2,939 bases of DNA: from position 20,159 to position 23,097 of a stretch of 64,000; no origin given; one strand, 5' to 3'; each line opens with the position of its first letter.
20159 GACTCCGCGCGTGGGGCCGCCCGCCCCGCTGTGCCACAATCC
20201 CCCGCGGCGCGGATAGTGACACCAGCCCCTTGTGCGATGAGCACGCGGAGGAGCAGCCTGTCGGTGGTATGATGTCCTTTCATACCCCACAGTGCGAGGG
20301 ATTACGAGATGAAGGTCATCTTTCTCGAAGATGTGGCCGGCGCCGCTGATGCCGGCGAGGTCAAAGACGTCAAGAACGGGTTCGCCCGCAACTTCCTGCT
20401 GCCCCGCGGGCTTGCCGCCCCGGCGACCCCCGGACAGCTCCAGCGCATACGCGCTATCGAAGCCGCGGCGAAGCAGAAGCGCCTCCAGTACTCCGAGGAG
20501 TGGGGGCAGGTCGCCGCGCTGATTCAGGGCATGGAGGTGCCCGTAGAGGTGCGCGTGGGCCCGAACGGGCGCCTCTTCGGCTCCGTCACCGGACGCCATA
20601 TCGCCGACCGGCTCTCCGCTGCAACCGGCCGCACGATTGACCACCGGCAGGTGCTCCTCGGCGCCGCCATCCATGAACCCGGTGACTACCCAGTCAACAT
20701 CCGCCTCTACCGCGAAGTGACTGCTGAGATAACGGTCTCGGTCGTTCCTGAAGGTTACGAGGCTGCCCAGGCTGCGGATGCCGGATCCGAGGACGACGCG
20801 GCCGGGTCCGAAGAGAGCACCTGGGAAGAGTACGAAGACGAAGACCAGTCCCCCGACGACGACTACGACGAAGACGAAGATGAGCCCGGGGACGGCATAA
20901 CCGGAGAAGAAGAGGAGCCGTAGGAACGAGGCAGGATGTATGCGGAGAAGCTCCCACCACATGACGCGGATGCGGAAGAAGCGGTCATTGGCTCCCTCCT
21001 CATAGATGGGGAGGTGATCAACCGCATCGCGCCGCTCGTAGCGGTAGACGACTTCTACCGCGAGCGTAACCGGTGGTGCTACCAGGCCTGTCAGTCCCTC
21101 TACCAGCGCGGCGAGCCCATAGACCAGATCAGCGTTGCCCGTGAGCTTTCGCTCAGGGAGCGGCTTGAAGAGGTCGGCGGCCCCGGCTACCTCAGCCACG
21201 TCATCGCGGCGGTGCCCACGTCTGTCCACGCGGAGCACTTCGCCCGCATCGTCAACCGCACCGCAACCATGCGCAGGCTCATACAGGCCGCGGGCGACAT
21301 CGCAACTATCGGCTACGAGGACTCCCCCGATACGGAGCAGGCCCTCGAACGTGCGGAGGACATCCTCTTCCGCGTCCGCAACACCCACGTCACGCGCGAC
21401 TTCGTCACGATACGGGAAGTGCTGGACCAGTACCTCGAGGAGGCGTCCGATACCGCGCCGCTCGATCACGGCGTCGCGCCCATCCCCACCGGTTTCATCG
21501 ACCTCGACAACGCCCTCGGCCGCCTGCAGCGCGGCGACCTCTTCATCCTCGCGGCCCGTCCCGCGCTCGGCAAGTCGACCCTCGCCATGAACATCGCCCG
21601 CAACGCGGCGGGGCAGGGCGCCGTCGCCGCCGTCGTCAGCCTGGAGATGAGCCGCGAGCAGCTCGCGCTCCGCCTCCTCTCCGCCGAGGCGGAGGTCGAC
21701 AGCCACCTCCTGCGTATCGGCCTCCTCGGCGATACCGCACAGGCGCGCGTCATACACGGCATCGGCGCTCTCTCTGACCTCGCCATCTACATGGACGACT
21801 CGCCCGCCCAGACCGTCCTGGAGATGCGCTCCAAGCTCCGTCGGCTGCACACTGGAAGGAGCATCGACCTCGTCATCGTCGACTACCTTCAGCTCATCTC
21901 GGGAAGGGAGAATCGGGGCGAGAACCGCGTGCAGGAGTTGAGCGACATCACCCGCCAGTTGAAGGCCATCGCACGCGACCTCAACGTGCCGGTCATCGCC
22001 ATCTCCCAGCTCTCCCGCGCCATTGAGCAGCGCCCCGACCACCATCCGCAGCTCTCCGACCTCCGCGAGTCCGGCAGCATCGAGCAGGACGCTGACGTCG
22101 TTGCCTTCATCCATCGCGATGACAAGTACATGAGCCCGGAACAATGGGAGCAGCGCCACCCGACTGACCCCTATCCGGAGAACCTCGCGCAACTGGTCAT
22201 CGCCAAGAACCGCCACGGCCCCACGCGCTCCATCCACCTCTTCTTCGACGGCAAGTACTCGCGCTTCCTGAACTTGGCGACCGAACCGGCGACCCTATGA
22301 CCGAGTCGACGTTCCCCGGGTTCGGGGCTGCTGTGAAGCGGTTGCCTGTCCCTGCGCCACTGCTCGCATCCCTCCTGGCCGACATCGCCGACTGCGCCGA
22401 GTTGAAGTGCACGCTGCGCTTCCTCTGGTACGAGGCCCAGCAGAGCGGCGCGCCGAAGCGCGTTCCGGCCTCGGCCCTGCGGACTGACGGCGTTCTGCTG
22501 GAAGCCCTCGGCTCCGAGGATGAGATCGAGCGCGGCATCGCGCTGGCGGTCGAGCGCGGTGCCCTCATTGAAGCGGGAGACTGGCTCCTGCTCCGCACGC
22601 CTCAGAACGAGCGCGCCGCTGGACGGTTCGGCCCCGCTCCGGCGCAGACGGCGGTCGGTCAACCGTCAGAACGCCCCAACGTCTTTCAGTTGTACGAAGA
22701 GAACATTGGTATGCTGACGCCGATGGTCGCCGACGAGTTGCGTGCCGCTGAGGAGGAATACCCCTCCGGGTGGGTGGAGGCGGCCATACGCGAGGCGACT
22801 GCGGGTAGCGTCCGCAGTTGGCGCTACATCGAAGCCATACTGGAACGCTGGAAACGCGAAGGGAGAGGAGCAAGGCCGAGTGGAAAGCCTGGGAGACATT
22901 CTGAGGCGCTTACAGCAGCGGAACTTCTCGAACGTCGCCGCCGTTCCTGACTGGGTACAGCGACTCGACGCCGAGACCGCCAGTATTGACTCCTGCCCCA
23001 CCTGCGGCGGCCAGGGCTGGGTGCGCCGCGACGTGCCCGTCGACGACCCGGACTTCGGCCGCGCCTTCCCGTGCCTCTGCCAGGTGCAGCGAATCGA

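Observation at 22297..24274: dnaB is followed by a DnaD-domain gene and a DnaC/DnaI-like loader containing two complete AAA+ modules in one polypeptide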

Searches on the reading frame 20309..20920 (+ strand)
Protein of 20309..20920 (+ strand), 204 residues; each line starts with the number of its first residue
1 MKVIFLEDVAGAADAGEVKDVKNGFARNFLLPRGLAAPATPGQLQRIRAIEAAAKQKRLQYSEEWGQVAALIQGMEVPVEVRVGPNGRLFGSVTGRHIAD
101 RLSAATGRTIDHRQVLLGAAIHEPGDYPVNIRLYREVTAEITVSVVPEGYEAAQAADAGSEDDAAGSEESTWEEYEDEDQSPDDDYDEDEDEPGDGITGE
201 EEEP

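Call 3: search_protein_families(library=pfam, proteins=[window:20309-20920:+], max_evalue=0.01)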
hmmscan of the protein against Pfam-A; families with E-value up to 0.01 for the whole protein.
window:20309-20920:+ (204 aa): 2 families
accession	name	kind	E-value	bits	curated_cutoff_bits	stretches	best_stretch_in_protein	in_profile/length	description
PF03948.19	Ribosomal_L9_C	-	2.4e-21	76.4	23.2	1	67-146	5-85/86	Ribosomal protein L9, C-terminal domain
PF01281.25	Ribosomal_L9_N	-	7.5e-19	67.5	20.7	1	1-46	1-46/47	Ribosomal protein L9, N-terminal domain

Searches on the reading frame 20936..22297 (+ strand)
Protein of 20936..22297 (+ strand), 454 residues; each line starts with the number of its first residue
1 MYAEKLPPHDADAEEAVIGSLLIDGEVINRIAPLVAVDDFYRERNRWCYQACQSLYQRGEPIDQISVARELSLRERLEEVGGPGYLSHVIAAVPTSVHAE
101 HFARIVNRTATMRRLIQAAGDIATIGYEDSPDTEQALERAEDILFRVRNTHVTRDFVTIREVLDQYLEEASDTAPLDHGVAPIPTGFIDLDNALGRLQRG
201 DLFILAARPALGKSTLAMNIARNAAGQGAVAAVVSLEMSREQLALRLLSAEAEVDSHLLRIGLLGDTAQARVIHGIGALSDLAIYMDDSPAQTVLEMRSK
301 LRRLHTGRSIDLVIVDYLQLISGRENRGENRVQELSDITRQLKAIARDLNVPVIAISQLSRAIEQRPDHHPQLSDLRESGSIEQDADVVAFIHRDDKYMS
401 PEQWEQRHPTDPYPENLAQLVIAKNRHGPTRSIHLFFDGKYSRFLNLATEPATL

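Call 3: search_protein_families(library=pfam, proteins=[window:20936-22297:+], max_evalue=0.01)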
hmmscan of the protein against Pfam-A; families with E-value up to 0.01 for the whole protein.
window:20936-22297:+ (454 aa): 3 families
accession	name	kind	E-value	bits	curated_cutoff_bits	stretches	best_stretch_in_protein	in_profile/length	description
PF03796.21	DnaB_C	-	1.1e-92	310.4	27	1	183-445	2-254/255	DnaB-like helicase C terminal domain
PF00772.26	DnaB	-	2.8e-27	95.2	23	1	7-107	2-102/103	DnaB-like helicase N terminal domain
PF13481.12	AAA_25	-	4.1e-14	53.1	27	1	195-359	28-190/195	AAA domain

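Call 4: search_protein_families(library=ncbifam, proteins=[window:20936-22297:+], max_evalue=0.01)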
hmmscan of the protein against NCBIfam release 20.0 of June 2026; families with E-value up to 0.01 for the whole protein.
window:20936-22297:+ (454 aa): 20 families
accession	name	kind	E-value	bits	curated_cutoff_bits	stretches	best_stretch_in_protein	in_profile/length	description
TIGR00665.1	DnaB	equivalog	2.2e-144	481.5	385.25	1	6-448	1-434/435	replicative DNA helicase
NF005852.0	PRK07773.1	equivalog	4.4e-138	462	780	2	4-381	21-398/886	replicative DNA helicase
NF004384.0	PRK05748.1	equivalog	4.2e-136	454.1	525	1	3-450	6-445/452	replicative DNA helicase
NF006606.0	PRK09165.1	equivalog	1.4e-117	393.3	540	1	6-450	20-490/497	replicative DNA helicase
NF004109.0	PRK05595.1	equivalog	2.6e-115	385.6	737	1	8-447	9-438/444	replicative DNA helicase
TIGR03600.1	phage_DnaB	exception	7.5e-107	357.9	498.65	1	12-437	3-421/421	phage replicative helicase, DnaB family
NF006443.0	PRK08760.1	equivalog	1.6e-105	353.2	741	1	5-450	31-470/476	replicative DNA helicase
NF005424.0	PRK07004.1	equivalog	2.6e-100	336.1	834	1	5-450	13-454/460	replicative DNA helicase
NF040583.1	dnaB_SPI-7_type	exception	1.8e-98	330.5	655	1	8-446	2-433/434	SPI-7-type island replicative DNA helicase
NF006458.0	PRK08840.1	equivalog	1.1e-96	324.4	884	1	3-449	16-458/464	replicative DNA helicase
NF004967.0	PRK06321.1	equivalog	5.5e-93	312.4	751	1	5-448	14-466/472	replicative DNA helicase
NF005945.0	PRK08006.1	equivalog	7.4e-93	311.9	898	1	5-448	25-464/471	replicative DNA helicase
NF006306.0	PRK08506.1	equivalog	3.8e-91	306.1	596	1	10-450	6-454/472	replicative DNA helicase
NF005369.0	PRK06904.1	equivalog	4.6e-90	302.6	809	1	5-450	23-467/474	replicative DNA helicase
NF005240.0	PRK06749.1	subfamily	3.6e-71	240.2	686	1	11-447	6-427/428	replicative DNA helicase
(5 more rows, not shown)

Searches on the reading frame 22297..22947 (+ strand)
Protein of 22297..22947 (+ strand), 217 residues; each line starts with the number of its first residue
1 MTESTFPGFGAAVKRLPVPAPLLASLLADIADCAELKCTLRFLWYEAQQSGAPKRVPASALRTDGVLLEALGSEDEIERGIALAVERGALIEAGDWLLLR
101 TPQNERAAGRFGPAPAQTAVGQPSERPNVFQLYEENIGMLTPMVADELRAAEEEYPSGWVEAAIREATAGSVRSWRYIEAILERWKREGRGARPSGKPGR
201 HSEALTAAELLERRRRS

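Call 3: search_protein_families(library=pfam, proteins=[window:22297-22947:+], max_evalue=0.01)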
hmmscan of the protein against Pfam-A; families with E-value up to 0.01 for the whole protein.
window:22297-22947:+ (217 aa): 1 family
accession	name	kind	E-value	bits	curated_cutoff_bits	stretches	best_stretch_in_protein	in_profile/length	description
PF07261.16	DnaB_2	-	1e-09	38.4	22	1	130-189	1-63/74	Replication initiation and membrane attachment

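Call 4: search_protein_families(library=ncbifam, proteins=[window:22297-22947:+], max_evalue=0.01)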
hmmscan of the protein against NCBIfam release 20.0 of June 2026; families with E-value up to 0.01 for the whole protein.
window:22297-22947:+ (217 aa): 1 family
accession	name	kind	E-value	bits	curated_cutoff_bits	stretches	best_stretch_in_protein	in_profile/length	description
TIGR01446.1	DnaD_dom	domain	4.1e-09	36.5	24.95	1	130-189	2-64/73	DnaD domain protein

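Call 21: search_protein_families(library=phrogs, proteins=[window:22297-22947:+], max_evalue=0.001)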
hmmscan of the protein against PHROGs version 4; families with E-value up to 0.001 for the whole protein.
window:22297-22947:+ (217 aa): 5 families
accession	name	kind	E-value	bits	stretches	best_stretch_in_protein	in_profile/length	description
phrog_186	-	DNA, RNA and nucleotide metabolism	5.8e-12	46.9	1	125-189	169-234/308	DnaD-like helicase loader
phrog_4016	-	DNA, RNA and nucleotide metabolism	3.1e-06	28.1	1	151-189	58-96/159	replication initiation protein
phrog_6493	-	DNA, RNA and nucleotide metabolism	3.6e-06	27.5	1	128-189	153-214/261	DnaD-like helicase loader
phrog_6251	-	DNA, RNA and nucleotide metabolism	8.5e-06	26.5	1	124-188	190-255/284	replisome organizer DnaA-like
phrog_29927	-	DNA, RNA and nucleotide metabolism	0.00078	20.6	0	126-189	43-108/142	replication initiation protein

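Call 22: search_solved_structures(query=window:22297-22947:+, max_evalue=1, show_alignments=2)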
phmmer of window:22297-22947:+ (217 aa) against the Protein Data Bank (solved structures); distinct sequences matched with E-value up to 1: 2.
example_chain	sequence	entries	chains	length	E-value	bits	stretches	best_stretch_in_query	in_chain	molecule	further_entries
2zc2_A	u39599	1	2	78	5.5e-05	26.4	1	133-190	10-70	DnaD-like replication protein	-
8ojj_A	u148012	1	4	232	0.0092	19.2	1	124-191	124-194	DNA replication protein DnaD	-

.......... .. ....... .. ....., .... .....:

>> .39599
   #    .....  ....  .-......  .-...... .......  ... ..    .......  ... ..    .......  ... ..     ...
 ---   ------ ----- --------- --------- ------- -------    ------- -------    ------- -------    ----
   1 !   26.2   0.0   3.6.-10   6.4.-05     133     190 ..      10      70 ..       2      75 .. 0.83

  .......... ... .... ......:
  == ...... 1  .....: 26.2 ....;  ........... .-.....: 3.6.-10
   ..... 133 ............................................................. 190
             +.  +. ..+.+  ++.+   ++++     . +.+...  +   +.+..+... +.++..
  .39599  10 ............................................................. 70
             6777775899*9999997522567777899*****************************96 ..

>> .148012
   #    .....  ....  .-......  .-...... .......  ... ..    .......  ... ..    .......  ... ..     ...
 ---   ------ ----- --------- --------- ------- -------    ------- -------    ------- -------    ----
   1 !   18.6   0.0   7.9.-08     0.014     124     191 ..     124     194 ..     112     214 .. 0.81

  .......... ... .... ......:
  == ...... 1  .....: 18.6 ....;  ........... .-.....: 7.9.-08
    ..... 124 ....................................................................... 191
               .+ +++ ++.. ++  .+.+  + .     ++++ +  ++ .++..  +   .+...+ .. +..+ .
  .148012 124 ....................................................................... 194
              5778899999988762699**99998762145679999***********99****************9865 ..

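Call 59: search_solved_structures(query=A2, max_evalue=1, show_alignments=3)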
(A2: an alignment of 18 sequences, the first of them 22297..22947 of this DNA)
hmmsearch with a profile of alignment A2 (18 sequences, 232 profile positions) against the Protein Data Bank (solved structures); distinct sequences matched with E-value up to 1: 6.
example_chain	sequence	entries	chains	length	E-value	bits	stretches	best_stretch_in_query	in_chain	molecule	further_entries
8ojj_A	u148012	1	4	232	2.3e-08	37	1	118-219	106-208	DNA replication protein DnaD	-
2zc2_A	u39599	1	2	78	1.8e-07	34.1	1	154-206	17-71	DnaD-like replication protein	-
2i5u_A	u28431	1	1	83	5.9e-07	32.4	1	169-211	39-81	DnaD domain protein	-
7dns_A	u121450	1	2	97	0.0054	19.4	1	152-211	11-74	de novo designed protein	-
7bqm_A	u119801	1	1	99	0.023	17.4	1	149-212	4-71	Chantal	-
9sob_A8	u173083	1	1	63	0.43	13.2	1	176-206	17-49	Nuclear pore complex protein NUP93A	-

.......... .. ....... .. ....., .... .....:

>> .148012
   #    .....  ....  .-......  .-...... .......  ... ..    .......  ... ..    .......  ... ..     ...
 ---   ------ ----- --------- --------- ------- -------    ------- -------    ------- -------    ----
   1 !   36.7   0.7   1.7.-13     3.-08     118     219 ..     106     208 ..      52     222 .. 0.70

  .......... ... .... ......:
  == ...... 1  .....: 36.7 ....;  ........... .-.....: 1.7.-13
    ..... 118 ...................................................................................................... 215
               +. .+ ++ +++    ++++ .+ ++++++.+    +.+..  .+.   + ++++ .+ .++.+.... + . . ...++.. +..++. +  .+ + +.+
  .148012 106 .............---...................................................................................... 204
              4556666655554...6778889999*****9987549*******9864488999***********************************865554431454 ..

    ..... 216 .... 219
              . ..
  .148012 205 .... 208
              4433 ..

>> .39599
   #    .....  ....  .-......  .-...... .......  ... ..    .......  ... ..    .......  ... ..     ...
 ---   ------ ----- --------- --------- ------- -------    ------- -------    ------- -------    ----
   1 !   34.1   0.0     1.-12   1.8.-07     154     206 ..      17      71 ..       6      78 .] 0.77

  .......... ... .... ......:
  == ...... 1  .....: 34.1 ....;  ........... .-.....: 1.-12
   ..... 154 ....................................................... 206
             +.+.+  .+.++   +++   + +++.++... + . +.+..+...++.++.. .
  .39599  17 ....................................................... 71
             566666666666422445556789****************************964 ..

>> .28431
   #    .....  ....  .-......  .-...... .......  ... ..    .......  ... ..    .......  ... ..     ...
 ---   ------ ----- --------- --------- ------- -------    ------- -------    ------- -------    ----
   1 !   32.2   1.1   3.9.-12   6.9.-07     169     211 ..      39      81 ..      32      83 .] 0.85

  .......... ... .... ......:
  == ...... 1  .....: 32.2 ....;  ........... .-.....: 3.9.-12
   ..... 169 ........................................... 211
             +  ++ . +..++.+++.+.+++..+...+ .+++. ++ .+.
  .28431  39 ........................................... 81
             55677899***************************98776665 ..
